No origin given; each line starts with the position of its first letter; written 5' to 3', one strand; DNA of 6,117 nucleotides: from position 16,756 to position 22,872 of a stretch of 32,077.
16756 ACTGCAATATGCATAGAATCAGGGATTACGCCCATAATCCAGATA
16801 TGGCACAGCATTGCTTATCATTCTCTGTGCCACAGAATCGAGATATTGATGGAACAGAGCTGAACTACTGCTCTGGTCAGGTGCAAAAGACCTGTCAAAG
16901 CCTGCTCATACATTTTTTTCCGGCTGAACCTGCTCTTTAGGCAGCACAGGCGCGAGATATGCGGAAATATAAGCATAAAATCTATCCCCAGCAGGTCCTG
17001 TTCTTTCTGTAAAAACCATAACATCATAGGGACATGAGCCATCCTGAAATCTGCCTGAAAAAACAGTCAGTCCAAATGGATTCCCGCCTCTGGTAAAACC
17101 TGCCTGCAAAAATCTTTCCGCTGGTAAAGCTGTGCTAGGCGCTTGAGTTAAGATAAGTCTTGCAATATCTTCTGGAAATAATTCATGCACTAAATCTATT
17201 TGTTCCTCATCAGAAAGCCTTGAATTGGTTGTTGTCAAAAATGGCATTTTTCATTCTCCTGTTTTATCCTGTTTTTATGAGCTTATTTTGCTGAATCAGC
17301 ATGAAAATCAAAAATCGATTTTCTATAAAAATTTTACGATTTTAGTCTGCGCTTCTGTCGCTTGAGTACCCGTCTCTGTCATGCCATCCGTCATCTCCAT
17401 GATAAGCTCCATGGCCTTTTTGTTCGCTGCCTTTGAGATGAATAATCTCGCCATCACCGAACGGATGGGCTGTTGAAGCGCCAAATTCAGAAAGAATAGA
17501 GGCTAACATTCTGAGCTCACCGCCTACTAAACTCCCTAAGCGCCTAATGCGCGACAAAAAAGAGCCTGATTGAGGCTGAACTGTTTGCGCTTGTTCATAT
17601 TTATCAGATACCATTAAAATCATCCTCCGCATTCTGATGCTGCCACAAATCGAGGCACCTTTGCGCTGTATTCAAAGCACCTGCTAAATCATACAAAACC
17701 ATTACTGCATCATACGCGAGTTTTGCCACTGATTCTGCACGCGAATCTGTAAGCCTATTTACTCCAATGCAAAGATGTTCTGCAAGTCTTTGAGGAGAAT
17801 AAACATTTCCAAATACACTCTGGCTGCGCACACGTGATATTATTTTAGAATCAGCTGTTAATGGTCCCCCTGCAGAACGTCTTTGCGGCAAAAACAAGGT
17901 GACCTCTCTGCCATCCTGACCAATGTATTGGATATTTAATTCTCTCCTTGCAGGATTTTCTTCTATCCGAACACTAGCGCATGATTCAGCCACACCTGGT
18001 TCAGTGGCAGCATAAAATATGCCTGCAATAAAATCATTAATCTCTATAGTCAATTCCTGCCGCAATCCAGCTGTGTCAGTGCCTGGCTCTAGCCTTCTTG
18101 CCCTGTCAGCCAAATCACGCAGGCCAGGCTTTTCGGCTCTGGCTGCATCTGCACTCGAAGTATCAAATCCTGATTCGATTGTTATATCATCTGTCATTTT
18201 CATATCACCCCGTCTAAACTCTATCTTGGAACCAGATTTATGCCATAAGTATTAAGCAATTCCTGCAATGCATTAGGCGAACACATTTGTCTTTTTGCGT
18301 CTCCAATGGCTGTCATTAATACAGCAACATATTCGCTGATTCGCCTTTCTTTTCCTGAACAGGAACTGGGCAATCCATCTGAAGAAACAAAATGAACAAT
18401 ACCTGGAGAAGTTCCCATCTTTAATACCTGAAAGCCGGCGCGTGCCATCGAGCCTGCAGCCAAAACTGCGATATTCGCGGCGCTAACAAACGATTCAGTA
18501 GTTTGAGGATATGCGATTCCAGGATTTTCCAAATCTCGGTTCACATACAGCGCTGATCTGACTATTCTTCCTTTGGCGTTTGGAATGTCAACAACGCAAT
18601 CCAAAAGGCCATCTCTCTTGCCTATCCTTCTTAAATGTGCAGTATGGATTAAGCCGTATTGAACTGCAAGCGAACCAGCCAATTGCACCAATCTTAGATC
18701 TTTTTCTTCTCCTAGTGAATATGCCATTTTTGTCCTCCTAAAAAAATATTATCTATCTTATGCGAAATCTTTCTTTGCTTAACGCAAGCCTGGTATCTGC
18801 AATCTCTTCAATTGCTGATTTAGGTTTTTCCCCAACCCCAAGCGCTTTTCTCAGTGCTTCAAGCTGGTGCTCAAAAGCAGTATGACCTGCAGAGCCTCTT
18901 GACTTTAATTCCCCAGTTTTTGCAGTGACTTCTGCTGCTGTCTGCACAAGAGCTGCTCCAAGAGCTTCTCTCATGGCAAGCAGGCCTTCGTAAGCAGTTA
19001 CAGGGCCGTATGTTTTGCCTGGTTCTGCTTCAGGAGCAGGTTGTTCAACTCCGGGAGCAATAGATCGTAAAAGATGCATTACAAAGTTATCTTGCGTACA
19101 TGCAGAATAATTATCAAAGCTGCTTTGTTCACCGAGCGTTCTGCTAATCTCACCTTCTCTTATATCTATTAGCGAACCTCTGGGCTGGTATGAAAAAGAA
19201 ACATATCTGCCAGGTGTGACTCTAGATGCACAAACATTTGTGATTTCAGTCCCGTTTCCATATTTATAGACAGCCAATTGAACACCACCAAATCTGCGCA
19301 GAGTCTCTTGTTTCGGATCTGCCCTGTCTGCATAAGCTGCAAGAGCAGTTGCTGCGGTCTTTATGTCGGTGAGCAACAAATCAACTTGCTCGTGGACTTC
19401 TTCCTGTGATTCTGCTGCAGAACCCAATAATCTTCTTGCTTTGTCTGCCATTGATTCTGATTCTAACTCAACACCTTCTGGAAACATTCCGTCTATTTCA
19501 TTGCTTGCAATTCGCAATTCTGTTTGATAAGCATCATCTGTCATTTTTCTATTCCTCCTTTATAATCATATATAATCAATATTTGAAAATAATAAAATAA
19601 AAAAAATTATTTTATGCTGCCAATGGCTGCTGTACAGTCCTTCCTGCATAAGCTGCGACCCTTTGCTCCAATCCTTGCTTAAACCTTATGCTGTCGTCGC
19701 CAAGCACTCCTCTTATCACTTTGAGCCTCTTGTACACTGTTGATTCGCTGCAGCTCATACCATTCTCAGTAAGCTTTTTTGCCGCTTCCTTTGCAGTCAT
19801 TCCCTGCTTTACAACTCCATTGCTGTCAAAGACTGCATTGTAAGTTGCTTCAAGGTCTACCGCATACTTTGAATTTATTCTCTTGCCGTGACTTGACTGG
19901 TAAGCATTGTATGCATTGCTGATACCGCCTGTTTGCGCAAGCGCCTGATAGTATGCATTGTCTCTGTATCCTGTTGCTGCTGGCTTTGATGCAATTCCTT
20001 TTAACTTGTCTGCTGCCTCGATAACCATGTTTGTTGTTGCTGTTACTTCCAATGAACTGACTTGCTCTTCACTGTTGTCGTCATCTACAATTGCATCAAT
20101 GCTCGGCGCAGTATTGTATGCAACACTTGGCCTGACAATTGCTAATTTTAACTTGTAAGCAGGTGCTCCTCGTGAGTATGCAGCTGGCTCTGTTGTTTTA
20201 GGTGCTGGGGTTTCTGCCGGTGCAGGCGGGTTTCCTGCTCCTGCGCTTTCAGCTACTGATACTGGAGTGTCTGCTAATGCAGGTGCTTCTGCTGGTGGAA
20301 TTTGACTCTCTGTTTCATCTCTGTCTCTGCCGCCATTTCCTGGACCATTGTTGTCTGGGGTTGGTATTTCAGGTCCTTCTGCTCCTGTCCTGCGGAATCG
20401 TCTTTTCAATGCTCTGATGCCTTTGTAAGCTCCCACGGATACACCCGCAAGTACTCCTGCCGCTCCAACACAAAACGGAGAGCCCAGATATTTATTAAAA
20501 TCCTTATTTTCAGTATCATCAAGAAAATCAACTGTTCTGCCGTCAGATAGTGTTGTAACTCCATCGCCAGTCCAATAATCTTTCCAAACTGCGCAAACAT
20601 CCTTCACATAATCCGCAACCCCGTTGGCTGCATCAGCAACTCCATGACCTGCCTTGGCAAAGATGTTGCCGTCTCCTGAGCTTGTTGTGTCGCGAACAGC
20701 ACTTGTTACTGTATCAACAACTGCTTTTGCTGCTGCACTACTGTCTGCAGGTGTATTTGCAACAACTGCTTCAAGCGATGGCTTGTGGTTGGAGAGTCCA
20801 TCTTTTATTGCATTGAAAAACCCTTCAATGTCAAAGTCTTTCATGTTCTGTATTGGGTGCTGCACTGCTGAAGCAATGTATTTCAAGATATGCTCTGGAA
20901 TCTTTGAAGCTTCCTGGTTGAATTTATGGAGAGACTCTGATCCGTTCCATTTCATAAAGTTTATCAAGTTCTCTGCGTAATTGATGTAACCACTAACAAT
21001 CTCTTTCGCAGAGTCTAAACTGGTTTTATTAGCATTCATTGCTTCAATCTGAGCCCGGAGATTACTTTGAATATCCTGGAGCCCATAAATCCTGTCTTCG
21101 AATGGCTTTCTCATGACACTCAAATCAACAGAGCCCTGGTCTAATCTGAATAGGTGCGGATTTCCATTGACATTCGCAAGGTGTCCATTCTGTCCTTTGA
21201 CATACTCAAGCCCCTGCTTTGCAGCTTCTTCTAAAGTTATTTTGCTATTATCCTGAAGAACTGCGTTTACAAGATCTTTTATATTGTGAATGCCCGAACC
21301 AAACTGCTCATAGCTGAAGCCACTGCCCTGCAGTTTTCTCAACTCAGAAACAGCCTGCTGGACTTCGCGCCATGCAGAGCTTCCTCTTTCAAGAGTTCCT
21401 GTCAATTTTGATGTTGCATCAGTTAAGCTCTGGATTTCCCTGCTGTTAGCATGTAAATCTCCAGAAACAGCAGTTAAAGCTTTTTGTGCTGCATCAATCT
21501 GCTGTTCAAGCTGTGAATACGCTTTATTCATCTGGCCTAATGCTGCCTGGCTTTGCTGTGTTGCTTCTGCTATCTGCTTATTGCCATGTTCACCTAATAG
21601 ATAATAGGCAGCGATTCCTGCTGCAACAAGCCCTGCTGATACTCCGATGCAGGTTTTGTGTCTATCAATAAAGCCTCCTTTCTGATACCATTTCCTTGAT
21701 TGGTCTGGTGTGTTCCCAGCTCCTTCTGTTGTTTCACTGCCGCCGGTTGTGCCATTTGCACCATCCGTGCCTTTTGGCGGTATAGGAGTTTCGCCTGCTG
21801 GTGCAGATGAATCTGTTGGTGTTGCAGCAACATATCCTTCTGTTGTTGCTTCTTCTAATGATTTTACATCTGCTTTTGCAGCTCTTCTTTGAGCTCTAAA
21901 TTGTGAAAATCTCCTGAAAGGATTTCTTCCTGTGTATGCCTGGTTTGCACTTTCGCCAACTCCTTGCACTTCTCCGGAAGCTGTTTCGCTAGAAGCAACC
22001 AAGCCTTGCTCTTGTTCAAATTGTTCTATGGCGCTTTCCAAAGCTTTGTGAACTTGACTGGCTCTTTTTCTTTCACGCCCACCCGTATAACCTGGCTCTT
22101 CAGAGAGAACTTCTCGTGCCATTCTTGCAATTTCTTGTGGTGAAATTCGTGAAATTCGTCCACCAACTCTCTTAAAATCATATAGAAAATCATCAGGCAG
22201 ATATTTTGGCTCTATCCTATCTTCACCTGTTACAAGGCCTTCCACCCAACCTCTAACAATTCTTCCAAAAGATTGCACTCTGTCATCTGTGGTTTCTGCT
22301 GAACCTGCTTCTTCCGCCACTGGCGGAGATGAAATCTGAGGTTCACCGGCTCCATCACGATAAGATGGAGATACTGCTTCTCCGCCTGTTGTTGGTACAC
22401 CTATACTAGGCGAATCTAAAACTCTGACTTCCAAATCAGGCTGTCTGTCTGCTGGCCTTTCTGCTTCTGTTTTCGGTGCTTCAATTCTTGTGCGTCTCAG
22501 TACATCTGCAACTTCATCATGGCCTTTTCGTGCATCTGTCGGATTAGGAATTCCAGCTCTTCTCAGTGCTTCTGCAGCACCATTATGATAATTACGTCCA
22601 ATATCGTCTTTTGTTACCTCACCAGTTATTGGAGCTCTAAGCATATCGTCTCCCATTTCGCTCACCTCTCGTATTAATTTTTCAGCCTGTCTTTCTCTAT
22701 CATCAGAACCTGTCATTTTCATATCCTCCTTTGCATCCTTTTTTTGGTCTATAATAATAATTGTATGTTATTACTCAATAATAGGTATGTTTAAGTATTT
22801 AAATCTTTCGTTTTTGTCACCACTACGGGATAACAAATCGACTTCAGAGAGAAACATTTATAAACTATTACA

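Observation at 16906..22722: Six-gene orphan operon with no recognisable enzymatic or mobility domain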

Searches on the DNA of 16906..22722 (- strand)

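Call 76: search_dna_similar(query=window:16906-22722:-, collection=phages, mode=distant, max_evalue=0.001)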
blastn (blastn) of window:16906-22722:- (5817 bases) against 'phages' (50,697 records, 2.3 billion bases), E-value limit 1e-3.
No match.

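Call 77: search_dna_similar(query=window:16906-22722:-, collection=plasmids, mode=distant, max_evalue=0.001)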
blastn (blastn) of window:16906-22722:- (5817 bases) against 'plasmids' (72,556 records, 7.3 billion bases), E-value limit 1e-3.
No match.
